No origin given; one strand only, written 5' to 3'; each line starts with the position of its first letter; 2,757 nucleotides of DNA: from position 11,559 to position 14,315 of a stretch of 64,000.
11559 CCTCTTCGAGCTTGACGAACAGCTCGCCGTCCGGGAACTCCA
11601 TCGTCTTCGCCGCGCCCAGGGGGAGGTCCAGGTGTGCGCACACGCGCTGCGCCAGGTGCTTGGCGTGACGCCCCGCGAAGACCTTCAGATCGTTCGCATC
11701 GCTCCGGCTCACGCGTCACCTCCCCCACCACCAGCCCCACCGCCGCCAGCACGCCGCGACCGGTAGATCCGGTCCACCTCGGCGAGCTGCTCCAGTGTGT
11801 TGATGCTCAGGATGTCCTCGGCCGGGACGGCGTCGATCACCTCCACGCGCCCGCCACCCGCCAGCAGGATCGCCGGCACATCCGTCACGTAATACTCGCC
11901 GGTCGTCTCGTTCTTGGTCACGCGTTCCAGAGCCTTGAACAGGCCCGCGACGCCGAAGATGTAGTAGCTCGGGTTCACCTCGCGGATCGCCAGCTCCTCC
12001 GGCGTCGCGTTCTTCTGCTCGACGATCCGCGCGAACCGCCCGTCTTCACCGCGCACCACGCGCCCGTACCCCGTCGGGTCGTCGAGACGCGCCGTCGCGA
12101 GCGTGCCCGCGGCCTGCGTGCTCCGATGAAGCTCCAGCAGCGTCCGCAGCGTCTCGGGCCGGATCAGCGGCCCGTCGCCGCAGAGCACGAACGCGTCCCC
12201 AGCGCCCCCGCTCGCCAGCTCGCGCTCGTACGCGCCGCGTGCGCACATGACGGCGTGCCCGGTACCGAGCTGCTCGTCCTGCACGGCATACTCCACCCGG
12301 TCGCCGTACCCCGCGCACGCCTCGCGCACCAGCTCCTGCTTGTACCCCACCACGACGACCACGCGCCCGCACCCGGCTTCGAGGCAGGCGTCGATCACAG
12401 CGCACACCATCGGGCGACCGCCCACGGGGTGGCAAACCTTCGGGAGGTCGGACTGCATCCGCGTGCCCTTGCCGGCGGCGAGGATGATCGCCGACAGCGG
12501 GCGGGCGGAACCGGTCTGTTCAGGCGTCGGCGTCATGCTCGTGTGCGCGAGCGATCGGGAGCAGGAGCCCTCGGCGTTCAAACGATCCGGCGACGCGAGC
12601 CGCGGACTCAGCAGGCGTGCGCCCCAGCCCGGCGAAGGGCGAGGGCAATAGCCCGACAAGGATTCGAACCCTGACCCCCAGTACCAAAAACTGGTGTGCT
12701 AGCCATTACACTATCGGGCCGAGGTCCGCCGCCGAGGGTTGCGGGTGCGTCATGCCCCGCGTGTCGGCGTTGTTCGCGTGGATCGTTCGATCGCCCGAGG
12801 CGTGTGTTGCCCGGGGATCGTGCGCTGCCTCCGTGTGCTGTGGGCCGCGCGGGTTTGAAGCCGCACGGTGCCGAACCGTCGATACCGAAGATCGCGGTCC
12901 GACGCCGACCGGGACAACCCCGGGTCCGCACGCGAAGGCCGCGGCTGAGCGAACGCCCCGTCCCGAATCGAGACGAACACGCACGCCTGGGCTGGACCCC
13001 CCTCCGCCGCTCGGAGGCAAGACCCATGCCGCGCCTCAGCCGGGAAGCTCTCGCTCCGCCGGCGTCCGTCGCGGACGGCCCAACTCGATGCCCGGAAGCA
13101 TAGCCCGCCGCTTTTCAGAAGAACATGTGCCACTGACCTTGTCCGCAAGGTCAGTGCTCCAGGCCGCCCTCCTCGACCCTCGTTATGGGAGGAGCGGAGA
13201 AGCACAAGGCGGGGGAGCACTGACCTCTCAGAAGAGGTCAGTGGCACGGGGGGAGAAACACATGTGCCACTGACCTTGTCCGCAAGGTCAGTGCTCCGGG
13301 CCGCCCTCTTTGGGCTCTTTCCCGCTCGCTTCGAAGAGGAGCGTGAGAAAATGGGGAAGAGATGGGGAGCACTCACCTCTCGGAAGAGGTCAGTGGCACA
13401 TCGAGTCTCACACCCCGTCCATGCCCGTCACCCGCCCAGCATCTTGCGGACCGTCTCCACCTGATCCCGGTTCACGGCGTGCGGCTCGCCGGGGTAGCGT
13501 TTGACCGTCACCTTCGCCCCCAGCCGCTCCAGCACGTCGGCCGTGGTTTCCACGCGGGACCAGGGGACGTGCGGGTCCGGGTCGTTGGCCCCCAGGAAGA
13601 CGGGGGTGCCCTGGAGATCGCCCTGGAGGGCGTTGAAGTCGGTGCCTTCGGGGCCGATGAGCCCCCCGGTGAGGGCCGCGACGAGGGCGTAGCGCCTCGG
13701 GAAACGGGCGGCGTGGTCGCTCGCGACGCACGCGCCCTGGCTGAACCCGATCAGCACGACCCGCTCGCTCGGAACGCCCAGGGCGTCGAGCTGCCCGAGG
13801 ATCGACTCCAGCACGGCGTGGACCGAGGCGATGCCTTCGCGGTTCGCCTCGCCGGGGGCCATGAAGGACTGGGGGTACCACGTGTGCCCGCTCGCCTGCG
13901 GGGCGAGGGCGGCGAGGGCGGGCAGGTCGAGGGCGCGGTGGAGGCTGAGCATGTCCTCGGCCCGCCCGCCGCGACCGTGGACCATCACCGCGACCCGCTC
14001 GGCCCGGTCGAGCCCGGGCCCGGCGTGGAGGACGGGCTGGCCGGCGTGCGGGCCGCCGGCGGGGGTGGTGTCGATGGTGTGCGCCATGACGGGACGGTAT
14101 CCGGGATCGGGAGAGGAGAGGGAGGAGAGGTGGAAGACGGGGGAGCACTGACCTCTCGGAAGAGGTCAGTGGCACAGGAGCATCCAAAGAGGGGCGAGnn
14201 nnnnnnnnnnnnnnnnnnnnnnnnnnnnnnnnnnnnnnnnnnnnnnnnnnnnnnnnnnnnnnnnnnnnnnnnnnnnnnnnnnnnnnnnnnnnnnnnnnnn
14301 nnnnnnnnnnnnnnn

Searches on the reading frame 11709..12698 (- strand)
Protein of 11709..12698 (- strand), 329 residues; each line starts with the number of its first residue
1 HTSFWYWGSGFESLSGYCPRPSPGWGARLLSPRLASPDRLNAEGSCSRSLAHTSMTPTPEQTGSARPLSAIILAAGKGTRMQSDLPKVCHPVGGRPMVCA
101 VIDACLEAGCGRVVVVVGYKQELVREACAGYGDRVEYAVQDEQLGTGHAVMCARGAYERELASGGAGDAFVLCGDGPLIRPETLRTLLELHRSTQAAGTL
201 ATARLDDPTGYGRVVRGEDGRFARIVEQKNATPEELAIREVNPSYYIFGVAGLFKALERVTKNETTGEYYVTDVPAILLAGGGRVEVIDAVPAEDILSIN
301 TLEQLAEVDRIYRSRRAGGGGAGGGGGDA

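Call 63: search_protein_families(library=pfam, proteins=[window:11709-12698:-], max_evalue=0.00001)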
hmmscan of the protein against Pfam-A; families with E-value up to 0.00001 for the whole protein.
window:11709-12698:- (329 aa): 3 families
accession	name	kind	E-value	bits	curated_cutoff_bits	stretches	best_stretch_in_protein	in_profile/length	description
PF12804.13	NTP_transf_3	-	1.2e-21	78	27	1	70-204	1-124/160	MobA-like NTP transferase domain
PF00483.29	NTP_transferase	-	3.5e-17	63.2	21.2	1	70-274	2-205/245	Nucleotidyl transferase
PF01128.25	IspD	-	5.2e-08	33.3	27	1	69-123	2-58/221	2-C-methyl-D-erythritol 4-phosphate cytidylyltransferase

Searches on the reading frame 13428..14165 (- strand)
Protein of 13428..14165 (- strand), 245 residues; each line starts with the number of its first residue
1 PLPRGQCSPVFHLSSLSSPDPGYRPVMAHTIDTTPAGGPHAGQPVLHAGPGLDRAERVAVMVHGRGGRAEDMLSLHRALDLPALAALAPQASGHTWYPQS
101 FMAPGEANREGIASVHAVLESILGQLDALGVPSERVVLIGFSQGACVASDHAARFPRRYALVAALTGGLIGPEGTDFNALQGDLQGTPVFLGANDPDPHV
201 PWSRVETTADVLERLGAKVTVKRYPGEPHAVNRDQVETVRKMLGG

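Call 63: search_protein_families(library=pfam, proteins=[window:13428-14165:-], max_evalue=0.00001)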
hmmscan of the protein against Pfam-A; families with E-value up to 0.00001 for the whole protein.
window:13428-14165:- (245 aa): 2 families
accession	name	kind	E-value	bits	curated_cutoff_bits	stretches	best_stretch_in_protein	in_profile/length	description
PF02230.22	Abhydrolase_2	-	2.8e-16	60.4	23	1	95-243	65-213/217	Phospholipase/Carboxylesterase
PF01738.24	DLH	-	6.7e-08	32.8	21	1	116-237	78-194/217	Dienelactone hydrolase family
